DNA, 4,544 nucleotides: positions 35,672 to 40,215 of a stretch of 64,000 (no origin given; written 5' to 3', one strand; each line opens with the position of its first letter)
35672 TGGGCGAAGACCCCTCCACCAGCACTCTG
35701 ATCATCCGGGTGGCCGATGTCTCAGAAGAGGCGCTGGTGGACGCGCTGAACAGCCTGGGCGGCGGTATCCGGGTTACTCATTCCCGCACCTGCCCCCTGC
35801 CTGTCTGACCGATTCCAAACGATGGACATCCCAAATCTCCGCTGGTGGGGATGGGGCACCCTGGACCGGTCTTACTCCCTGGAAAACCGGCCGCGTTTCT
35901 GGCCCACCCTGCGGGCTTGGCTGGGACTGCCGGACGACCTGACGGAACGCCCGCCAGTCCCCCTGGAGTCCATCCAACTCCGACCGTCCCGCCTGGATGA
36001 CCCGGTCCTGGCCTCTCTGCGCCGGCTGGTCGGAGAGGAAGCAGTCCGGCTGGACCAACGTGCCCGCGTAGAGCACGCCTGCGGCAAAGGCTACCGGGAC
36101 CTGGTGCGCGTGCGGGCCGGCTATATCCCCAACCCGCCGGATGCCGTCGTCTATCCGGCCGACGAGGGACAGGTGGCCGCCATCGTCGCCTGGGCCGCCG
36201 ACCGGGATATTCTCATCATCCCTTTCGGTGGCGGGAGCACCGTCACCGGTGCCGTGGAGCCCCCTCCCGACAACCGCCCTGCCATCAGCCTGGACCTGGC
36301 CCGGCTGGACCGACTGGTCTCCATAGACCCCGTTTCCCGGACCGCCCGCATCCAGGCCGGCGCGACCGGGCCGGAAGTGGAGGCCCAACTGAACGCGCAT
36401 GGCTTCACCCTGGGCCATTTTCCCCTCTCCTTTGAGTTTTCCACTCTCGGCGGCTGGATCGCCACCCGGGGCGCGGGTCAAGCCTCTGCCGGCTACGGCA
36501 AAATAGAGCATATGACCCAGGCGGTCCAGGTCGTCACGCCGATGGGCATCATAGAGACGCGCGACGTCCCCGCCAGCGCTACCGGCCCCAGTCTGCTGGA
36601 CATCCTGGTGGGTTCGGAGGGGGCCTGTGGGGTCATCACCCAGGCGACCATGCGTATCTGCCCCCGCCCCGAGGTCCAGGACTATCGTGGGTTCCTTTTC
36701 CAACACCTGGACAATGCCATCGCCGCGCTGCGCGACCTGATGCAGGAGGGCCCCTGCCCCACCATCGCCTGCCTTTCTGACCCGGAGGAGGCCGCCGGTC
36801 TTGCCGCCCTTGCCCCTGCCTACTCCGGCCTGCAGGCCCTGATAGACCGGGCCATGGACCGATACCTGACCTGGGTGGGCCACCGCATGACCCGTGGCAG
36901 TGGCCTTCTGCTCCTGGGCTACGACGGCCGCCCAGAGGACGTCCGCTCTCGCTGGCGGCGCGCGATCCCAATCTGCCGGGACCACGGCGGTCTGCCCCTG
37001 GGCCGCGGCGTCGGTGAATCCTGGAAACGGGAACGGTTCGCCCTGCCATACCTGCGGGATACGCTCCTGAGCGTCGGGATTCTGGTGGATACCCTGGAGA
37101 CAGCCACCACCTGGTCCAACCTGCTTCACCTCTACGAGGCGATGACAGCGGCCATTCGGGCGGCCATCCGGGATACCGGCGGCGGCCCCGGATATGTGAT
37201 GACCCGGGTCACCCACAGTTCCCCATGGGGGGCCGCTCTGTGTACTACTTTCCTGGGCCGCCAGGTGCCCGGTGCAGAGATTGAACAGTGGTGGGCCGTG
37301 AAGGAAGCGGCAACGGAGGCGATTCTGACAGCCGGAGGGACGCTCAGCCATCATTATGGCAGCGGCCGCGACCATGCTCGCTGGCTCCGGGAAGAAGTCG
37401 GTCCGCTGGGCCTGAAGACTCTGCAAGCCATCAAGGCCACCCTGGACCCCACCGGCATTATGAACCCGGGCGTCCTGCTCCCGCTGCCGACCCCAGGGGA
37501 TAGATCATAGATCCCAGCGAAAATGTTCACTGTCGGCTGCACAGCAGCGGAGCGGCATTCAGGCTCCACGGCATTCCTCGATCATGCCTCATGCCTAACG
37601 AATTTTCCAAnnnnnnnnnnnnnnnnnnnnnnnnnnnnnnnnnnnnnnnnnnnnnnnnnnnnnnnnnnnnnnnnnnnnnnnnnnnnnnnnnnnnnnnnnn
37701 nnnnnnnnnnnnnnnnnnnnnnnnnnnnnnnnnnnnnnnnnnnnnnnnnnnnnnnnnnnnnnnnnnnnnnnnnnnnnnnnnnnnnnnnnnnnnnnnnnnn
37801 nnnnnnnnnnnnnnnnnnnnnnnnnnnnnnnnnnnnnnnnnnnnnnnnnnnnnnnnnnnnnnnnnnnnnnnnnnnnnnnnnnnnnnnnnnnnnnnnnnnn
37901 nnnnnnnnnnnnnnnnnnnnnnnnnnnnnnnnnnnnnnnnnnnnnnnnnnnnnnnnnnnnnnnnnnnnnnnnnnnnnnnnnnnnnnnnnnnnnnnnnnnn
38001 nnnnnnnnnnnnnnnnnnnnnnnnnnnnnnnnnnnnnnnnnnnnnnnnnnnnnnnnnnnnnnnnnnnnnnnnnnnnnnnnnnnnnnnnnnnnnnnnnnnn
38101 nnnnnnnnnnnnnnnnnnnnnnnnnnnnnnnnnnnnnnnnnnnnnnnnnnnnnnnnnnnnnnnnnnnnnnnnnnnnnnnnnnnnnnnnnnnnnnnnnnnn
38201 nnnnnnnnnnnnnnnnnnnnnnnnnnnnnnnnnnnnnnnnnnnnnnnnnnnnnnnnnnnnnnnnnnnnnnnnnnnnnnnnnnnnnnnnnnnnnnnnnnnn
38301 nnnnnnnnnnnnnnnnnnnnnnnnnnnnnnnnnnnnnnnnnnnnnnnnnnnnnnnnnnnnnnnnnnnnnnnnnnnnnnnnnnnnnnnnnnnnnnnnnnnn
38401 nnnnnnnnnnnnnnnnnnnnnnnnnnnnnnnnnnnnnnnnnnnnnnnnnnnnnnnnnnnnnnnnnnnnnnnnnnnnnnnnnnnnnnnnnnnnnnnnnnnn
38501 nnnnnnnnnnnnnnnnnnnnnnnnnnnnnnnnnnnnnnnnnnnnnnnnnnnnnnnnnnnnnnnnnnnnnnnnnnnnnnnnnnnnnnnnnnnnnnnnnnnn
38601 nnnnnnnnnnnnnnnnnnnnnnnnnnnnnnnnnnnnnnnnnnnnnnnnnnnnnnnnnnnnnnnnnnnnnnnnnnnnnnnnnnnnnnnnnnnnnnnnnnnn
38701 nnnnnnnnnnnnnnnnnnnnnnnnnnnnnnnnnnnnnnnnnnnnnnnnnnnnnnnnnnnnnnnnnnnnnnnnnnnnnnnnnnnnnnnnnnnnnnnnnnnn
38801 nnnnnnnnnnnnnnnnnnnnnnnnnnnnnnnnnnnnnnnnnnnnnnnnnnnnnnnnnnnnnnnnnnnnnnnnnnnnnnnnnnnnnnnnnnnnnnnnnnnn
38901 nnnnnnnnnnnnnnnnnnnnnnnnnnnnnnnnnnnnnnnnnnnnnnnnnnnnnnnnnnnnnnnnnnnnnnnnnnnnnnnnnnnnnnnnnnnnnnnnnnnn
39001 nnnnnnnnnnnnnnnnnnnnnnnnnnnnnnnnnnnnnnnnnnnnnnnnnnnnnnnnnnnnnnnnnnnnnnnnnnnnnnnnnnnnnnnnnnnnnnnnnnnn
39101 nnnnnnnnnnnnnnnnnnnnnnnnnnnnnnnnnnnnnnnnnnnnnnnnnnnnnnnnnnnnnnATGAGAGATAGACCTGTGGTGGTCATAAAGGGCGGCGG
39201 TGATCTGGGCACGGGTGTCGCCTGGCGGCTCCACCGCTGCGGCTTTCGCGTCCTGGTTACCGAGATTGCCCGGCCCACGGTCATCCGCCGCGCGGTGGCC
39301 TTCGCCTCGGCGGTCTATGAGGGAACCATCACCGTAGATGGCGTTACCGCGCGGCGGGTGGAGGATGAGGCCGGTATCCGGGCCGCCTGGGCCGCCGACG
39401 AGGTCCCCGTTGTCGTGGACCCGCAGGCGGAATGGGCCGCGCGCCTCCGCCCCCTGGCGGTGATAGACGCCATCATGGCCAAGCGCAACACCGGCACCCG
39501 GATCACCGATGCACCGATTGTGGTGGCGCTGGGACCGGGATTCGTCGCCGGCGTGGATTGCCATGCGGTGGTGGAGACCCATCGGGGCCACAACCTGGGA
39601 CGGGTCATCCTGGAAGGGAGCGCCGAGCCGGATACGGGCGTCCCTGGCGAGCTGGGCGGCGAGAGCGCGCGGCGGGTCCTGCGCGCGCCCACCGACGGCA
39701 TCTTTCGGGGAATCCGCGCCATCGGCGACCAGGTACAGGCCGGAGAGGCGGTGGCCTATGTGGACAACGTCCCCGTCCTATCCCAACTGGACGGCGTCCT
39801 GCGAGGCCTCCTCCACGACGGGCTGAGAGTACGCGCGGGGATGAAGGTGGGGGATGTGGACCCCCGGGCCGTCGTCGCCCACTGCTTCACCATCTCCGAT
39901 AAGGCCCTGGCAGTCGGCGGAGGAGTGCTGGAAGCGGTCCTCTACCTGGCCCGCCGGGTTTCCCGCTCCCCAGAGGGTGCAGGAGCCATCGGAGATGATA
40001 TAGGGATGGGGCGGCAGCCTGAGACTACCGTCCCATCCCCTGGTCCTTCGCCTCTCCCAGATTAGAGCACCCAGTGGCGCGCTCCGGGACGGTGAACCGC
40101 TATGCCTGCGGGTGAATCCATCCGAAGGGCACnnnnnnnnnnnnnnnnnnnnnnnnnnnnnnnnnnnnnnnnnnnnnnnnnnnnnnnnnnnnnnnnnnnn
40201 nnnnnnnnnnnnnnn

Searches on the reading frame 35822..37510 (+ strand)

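Call 9: search_protein_families(library=pfam, proteins=[window:35822-37510:+])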
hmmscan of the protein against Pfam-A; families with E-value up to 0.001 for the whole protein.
window:35822-37510:+ (562 aa): 2 families
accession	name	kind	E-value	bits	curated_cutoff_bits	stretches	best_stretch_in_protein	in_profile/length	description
PF01565.28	FAD_binding_4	-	1e-35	122.9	26.4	1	106-244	1-135/139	FAD binding domain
PF02913.24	FAD-oxidase_C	-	2e-29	103.5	21.2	1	283-550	2-246/248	FAD linked oxidases, C-terminal domain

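Call 43: search_protein_families(library=ncbifam, proteins=[window:35822-37510:+], max_evalue=0.00001)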
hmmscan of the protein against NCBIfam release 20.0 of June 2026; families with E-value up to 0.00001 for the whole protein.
window:35822-37510:+ (562 aa): 9 families
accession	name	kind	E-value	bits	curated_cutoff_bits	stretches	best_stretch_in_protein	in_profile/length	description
TIGR00387.1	glcD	equivalog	4.8e-38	131.1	567.9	1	109-315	1-206/413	glycolate oxidase subunit GlcD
NF008408.0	PRK11230.1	equivalog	2.2e-21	75.9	897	1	106-314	56-262/499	glycolate oxidase subunit GlcD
NF049975.1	2HglutDHaseYdiJ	equivalog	1.4e-14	52.9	1350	1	106-242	52-187/1018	D-2-hydroxyglutarate dehydrogenase YdiJ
NF008439.0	PRK11282.1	equivalog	2e-11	43.3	284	1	156-315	44-204/358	glycolate oxidase subunit GlcE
TIGR01679.1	bact_FAD_ox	subfamily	1.5e-10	40.5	292.25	1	103-284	9-177/419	FAD-linked oxidoreductase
TIGR01677.1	pln_FAD_oxido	subfamily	1.2e-08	33.9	383.1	1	108-281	36-213/560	FAD-dependent oxidoreductase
NF041227.1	BagG_FevA2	exception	2.3e-08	33.1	850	1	106-297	46-223/455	bagremycin/ferroverdin biosynthesis FAD-dependent oxygenase BagG/FevA2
NF041226.1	BagK_FevA1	equivalog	3.8e-08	32.2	800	1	105-300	40-222/453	bagremycin/ferroverdin biosynthesis FAD-dependent oxygenase BagK/FevA1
NF053785.1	DcplphribOxDprE1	equivalog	3.4e-06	26.5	500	1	109-281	18-182/449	decaprenylphosphoryl-beta-D-ribose oxidase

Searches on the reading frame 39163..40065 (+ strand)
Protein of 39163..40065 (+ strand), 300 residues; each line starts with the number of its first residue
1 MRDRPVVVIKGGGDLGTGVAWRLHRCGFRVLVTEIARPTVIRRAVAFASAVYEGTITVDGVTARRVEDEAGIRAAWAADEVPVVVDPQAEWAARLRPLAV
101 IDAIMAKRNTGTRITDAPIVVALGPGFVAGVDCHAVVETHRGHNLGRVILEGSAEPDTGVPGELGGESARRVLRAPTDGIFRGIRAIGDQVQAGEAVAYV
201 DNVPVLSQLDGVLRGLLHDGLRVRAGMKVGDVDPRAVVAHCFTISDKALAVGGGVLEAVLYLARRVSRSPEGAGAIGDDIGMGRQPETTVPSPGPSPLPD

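Call 9: search_protein_families(library=pfam, proteins=[window:39163-40065:+])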
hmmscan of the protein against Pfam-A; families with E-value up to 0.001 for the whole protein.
window:39163-40065:+ (300 aa): 0 families

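Call 10: search_protein_families(library=ncbifam, proteins=[window:39163-40065:+])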
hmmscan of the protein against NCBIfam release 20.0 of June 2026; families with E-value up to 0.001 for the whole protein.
window:39163-40065:+ (300 aa): 1 family
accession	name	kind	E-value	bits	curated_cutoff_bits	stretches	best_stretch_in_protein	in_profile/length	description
TIGR03309.1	matur_yqeB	equivalog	9.3e-113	375.9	220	1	7-261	1-255/256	selenium-dependent molybdenum cofactor biosynthesis protein YqeB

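Call 13: find_encoding_contigs(protein=window:39163-40065:+, flank=10000, max_places=6)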
Protein window:39163-40065:+ (300 aa): 2 contigs read that carry it; 2 places shown.
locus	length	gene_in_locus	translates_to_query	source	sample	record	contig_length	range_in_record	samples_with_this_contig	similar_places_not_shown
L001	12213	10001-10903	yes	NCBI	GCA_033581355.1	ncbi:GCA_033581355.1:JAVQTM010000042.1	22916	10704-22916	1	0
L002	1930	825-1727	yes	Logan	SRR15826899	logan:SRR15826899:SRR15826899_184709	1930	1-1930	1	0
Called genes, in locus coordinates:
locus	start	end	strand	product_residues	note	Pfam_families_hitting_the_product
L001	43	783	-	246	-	PF05140:ResB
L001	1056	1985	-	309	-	PF00535:Glycos_transf_2, PF13641:Glyco_tranf_2_3 (weak)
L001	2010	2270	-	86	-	-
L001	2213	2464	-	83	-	-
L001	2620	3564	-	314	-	PF02729:OTCace_N, PF00185:OTCace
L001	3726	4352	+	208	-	PF01725:Ham1p_like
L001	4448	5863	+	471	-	PF02878:PGM_PMM_I, PF02879:PGM_PMM_II, PF02880:PGM_PMM_III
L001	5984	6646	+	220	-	PF00571:CBS, PF22190:TTHA0829-like_ACT (weak), PF22629:ACT_AHAS_ss (weak)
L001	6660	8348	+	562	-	PF01565:FAD_binding_4, PF02913:FAD-oxidase_C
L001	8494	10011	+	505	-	PF03816:LytR_cpsA_psr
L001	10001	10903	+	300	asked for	-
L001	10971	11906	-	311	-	PF01040:UbiA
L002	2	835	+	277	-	?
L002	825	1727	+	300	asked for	-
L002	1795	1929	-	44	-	?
